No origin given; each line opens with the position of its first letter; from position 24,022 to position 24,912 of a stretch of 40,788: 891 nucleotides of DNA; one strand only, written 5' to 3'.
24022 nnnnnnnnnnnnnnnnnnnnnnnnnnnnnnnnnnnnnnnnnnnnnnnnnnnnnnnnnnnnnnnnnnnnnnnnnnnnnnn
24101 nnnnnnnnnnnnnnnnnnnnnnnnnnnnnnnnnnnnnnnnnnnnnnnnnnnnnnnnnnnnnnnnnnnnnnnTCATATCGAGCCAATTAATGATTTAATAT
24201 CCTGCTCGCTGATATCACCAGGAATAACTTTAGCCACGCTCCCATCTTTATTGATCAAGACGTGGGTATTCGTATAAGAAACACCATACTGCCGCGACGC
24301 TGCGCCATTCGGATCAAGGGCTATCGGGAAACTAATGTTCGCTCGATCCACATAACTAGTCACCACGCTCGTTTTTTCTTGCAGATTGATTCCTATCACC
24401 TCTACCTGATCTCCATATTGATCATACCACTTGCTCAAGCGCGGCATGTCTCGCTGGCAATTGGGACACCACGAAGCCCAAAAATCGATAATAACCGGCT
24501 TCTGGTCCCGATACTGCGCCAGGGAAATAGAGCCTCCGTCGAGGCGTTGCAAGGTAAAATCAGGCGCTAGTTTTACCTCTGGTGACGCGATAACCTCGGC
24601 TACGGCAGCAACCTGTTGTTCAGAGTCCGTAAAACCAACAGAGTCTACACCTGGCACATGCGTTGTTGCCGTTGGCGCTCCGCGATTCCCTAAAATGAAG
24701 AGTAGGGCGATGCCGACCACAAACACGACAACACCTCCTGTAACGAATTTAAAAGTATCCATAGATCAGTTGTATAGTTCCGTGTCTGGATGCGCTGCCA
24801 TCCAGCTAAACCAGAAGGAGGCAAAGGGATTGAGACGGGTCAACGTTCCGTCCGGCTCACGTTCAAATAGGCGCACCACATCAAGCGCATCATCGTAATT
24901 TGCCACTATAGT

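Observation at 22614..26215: ArsR-headed operon with DUF3179, two TlpA-like thioredoxins and CcdA: an uncharacterised extracytoplasmic thiol-reductant module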

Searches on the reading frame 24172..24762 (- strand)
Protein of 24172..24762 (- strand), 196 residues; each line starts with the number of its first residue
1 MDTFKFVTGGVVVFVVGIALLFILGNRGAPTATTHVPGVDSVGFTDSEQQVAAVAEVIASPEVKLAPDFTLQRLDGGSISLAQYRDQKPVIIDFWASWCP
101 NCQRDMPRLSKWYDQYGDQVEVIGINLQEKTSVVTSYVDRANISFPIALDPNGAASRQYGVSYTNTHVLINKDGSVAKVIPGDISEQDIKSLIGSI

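Call 3: search_protein_families(library=pfam, proteins=[window:24172-24762:-], max_evalue=0.01)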
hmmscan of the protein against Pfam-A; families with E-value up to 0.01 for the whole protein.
window:24172-24762:- (196 aa): 6 families
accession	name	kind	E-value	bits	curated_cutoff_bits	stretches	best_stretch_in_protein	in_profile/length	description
PF00578.27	AhpC-TSA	-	4e-27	95.1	26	1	65-178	4-123/124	AhpC/TSA family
PF08534.16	Redoxin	-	2.5e-24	86.2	26.6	1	65-187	5-142/148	Redoxin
PF13905.12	Thioredoxin_8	-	6.4e-16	58.9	27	1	88-176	2-94/94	Thioredoxin-like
PF00085.26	Thioredoxin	-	4.4e-11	43.1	23.5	1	86-137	17-68/103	Thioredoxin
PF13098.12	Thioredoxin_2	-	1.3e-08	35.5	27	1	86-192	4-103/104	Thioredoxin-like domain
PF13899.12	Thioredoxin_7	-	0.004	17.7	27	0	85-104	15-34/83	Thioredoxin-like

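Call 4: search_protein_families(library=ncbifam, proteins=[window:24172-24762:-], max_evalue=0.01)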
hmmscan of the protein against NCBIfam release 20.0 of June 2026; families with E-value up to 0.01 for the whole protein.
window:24172-24762:- (196 aa): 19 families
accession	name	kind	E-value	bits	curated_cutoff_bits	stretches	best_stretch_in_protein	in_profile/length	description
NF002854.0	PRK03147.1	subfamily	3.4e-31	108.5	170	1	63-195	39-171/176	thiol-disulfide oxidoreductase ResA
NF041202.1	StoA_CxxC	exception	2.1e-23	83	210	1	55-191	22-159/163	endospore biogenesis thiol-disulfide oxidoreductase StoA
NF010625.0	PRK14018.1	equivalog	6.7e-13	48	522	1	83-193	52-169/521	bifunctional peptide-methionine (S)-S-oxide reductase MsrA/peptide-methionine (R)-S-oxide reductase MsrB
NF041054.1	WAxxUGC_long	equivalog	1.6e-12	47.4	300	1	65-177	83-195/354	ResA-like WAxxUGC motif-containing protein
TIGR01068.1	thioredoxin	equivalog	2.3e-12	47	96.8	1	85-137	12-64/101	thioredoxin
TIGR00385.1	dsbE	subfamily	1.4e-11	44.3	123.15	1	64-190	38-164/173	DsbE family thiol:disulfide interchange protein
NF047696.1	ThlDiSintTplARhiz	equivalog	5.3e-10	39.4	230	1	52-130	63-141/219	thiol:disulfide interchange protein TlpA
NF047697.1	ThioredTrxAClost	equivalog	1.6e-07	31.4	140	1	86-133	16-63/105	thioredoxin TrxA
NF008229.0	PRK10996.1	equivalog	1.7e-07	31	125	1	84-140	49-105/141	thioredoxin TrxC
NF011941.0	PRK15412.1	equivalog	1.9e-07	30.8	359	1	64-186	43-165/185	thiol:disulfide interchange protein DsbE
NF006898.0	PRK09381.1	equivalog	2.2e-07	31.2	138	1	87-138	21-72/109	thioredoxin TrxA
NF038285.1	deiodinase_rel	hypoth_equivalog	1.6e-06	27.8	250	1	61-129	176-246/347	deiodinase family protein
NF006960.0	PRK09437.1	equivalog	1.9e-06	27.8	140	1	65-162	9-106/156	thioredoxin-dependent thiol peroxidase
NF040769.1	SelL_rel_redox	subfamily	0.00036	20.2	120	1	65-172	2-111/173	SelL-related redox protein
NF045694.1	seleno_TsoB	exception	0.00045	18.4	805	1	78-104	466-491/572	rhodanese/DsbD fusion-like selenoprotein TsoB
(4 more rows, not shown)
